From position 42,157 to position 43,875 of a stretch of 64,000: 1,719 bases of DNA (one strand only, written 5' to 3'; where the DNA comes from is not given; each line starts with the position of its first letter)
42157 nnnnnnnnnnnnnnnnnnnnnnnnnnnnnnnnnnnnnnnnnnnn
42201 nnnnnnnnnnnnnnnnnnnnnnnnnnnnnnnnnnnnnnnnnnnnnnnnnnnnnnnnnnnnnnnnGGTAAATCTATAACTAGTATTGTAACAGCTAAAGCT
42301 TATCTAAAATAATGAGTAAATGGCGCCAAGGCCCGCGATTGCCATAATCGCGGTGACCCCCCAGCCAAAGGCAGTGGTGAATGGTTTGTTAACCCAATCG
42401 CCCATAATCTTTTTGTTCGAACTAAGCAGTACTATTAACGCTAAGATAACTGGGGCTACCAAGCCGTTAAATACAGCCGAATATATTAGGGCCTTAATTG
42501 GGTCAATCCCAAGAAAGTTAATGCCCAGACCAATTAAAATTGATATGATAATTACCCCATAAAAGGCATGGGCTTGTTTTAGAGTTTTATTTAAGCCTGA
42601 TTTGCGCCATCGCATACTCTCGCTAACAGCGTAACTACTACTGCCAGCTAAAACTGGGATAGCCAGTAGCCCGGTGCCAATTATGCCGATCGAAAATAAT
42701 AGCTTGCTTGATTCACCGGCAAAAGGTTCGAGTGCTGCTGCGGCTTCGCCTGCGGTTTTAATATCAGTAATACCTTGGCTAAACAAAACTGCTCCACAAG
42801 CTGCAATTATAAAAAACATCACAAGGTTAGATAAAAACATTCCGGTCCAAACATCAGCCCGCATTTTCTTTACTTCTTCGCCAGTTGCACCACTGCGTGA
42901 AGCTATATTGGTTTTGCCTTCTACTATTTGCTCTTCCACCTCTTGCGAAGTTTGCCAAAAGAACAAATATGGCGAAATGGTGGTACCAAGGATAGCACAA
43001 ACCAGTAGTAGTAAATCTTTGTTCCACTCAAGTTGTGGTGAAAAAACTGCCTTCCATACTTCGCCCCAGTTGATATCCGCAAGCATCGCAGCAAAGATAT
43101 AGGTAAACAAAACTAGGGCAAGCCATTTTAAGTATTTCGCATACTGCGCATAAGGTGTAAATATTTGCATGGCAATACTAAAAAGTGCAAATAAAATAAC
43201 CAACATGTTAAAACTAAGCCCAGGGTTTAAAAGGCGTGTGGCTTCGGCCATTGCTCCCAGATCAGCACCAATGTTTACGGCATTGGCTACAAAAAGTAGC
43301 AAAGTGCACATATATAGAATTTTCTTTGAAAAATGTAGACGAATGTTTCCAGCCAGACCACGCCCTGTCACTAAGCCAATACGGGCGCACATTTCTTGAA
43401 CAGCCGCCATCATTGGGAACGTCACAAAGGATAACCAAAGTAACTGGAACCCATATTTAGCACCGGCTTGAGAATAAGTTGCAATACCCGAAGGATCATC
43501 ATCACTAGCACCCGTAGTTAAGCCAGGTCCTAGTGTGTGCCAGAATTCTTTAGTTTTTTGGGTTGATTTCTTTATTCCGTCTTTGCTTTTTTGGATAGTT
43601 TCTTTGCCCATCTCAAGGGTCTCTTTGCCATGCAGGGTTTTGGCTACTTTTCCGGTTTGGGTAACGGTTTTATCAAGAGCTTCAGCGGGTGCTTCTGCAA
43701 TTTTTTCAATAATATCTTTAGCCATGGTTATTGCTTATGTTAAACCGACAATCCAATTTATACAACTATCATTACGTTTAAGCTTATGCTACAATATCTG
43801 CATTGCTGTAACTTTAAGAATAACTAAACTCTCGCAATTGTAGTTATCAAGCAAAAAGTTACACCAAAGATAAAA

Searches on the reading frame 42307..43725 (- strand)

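Call 17: search_protein_families(library=pfam, proteins=[window:42307-43725:-], max_evalue=0.001)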
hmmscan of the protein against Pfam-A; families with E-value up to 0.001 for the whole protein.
window:42307-43725:- (473 aa): 1 family
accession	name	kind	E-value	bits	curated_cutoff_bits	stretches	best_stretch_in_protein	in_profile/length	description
PF01566.24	Nramp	-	4.1e-87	293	29.8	1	81-447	1-356/357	Natural resistance-associated macrophage protein-like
